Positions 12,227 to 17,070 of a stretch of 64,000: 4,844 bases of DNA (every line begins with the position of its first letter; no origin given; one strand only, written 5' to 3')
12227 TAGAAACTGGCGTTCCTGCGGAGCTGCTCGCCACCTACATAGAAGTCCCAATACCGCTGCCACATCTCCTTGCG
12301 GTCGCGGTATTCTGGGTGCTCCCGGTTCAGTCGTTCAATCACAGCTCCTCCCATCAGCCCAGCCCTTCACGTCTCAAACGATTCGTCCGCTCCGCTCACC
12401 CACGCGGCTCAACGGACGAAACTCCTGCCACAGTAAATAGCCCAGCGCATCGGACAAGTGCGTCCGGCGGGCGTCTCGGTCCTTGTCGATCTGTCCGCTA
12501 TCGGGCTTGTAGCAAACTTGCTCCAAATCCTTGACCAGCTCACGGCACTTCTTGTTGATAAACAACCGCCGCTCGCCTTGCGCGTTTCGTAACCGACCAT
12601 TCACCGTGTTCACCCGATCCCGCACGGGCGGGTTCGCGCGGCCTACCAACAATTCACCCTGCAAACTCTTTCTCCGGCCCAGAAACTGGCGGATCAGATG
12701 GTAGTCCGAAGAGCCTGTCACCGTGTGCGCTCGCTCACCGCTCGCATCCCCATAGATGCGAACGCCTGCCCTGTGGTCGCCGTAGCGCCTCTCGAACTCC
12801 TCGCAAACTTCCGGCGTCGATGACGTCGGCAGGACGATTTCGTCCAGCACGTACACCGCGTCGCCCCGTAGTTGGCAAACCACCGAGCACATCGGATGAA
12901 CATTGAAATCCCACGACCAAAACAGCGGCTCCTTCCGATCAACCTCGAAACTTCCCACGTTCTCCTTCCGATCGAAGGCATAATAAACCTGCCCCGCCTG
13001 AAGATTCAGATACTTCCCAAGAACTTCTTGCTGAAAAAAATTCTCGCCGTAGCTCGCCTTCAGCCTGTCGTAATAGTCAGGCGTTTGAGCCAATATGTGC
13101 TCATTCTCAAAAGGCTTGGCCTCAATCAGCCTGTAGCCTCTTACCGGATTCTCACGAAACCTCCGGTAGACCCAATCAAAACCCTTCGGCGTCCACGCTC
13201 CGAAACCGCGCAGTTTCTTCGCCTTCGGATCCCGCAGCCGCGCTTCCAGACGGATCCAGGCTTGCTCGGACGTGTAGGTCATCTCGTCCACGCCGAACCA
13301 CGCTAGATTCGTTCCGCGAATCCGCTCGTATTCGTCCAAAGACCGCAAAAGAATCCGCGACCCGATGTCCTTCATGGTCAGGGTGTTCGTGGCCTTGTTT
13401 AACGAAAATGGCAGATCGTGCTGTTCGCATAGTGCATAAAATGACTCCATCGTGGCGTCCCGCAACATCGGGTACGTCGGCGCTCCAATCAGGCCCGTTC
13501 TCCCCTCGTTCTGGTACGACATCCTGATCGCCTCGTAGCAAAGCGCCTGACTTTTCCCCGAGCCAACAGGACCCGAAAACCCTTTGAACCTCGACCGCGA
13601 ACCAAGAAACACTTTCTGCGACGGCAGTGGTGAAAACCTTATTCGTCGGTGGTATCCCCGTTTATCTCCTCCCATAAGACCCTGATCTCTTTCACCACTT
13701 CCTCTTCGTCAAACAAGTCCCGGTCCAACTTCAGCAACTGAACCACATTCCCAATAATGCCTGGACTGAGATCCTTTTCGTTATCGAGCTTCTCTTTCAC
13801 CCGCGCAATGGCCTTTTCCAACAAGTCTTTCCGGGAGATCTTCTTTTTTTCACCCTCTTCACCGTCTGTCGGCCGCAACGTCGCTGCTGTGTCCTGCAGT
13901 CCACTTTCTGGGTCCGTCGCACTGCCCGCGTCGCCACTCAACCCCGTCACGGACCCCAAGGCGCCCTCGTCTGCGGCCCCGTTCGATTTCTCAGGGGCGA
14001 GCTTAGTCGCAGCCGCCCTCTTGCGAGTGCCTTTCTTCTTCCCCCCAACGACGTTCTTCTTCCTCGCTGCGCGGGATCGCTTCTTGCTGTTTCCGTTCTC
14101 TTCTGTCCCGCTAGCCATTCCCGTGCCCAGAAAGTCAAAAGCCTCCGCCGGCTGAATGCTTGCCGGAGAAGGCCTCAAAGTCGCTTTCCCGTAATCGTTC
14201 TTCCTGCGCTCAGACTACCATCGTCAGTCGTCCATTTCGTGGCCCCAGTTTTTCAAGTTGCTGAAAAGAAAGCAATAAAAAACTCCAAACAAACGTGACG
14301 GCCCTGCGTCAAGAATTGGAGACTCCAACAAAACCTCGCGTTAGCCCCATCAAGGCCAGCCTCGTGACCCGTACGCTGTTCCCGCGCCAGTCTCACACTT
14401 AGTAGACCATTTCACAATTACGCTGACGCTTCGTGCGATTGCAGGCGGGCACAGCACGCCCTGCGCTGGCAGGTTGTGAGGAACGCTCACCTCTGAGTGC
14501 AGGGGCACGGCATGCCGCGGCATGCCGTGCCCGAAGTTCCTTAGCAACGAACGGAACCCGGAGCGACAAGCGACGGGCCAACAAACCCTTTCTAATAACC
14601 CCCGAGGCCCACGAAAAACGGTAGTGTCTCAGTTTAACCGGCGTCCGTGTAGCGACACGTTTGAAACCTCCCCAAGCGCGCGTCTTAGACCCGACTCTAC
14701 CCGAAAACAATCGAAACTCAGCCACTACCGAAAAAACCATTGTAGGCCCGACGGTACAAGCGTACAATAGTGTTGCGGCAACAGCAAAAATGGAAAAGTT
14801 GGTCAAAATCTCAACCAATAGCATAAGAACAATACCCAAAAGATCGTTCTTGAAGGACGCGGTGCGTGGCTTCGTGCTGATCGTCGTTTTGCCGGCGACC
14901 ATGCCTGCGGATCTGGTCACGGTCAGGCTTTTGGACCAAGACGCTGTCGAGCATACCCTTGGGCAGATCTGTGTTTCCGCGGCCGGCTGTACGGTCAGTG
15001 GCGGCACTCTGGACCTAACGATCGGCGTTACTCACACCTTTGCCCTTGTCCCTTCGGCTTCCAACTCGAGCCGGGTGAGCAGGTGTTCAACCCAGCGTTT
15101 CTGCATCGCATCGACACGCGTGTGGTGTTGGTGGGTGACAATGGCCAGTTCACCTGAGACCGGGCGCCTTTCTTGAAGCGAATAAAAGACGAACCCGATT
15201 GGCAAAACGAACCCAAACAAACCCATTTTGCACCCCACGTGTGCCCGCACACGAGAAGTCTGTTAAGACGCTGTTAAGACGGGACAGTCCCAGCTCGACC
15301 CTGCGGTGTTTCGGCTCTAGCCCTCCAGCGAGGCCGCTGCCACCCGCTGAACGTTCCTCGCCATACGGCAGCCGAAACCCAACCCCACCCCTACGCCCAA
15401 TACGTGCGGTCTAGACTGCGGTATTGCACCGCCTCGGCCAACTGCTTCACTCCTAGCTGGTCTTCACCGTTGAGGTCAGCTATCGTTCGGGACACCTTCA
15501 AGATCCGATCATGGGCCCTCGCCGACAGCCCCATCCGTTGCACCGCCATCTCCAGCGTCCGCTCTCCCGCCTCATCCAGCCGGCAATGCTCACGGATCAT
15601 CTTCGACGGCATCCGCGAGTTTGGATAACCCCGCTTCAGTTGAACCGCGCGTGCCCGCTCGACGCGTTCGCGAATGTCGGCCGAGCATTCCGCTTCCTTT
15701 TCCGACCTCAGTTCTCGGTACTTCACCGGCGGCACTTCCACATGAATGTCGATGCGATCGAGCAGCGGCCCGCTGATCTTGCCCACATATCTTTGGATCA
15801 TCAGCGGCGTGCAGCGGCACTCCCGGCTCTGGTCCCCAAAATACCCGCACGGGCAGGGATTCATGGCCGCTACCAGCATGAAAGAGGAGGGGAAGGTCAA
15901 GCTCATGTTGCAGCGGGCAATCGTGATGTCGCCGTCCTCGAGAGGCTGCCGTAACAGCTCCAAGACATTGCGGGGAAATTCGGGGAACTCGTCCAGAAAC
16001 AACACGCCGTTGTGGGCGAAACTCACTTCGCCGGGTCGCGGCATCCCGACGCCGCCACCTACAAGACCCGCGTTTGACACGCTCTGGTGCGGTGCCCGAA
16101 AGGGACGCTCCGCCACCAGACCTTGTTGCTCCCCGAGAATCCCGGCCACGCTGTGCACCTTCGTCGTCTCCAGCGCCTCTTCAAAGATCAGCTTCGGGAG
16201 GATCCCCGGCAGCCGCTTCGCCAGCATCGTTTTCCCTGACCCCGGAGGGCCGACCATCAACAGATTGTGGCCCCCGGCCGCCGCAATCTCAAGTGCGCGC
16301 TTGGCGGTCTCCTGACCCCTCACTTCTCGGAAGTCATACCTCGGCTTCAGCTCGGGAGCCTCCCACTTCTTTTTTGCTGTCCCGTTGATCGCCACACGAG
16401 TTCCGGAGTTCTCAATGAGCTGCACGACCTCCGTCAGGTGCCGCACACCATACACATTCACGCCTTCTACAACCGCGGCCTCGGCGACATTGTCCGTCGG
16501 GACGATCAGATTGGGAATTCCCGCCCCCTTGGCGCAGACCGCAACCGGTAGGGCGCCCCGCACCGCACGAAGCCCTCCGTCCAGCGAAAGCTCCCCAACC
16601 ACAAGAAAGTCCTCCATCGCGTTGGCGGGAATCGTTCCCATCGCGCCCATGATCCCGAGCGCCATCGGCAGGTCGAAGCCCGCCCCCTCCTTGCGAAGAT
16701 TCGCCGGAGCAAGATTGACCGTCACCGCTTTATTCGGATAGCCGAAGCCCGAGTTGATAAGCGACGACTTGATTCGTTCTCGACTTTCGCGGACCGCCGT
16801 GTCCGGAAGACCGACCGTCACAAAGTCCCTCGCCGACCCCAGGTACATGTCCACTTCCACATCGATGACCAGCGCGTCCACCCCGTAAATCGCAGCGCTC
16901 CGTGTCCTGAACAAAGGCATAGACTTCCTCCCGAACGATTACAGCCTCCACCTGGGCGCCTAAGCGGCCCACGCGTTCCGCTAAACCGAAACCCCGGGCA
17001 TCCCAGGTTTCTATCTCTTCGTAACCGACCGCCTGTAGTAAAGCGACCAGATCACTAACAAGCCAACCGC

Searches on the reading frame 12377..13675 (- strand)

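Call 92: search_protein_families(library=pfam, proteins=[window:12377-13675:-], max_evalue=0.000001)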
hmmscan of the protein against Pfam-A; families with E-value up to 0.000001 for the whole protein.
window:12377-13675:- (433 aa): 2 families
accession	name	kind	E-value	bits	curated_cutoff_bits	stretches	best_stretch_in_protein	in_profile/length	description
PF03237.21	Terminase_6N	-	4.8e-10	39.9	22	1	33-234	2-211/215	Terminase large subunit, T4likevirus-type, N-terminal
PF17289.8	Terminase_6C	-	4.6e-08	33.6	22.6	1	255-415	3-152/155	Terminase RNaseH-like domain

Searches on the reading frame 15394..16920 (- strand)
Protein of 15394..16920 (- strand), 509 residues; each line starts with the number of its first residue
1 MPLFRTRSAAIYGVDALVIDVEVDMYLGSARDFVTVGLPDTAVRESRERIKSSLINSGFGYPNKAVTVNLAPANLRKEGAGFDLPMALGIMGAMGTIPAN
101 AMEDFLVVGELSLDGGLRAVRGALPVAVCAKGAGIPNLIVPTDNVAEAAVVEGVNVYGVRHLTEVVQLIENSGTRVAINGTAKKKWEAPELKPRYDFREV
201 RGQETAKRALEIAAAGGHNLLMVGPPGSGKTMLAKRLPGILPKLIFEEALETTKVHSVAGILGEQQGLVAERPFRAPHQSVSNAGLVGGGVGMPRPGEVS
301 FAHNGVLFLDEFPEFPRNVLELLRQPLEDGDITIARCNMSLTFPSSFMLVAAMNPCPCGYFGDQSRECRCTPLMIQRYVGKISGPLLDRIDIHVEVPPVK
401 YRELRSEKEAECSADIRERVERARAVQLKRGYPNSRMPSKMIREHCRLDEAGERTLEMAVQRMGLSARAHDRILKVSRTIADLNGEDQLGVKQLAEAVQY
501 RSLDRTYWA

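Call 92: search_protein_families(library=pfam, proteins=[window:15394-16920:-], max_evalue=0.000001)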
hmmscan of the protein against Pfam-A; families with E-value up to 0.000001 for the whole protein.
window:15394-16920:- (509 aa): 5 families
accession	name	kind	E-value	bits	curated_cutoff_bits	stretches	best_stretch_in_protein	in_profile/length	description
PF01078.27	Mg_chelatase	-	1.7e-96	322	20.3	1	196-403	1-206/207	Magnesium chelatase, subunit ChlI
PF13541.12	ChlI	-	5e-39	133.4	27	1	21-144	1-121/121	Subunit ChlI of Mg-chelatase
PF13335.12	Mg_chelatase_C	-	1.3e-30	106.2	26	1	411-501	2-94/94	Magnesium chelatase, subunit ChlI C-terminal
PF07728.20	AAA_5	-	2.5e-09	37.7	22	1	219-357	1-125/139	AAA domain (dynein-related subfamily)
PF00493.29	MCM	-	2.4e-07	30.5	23.3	0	296-360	114-178/224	MCM P-loop domain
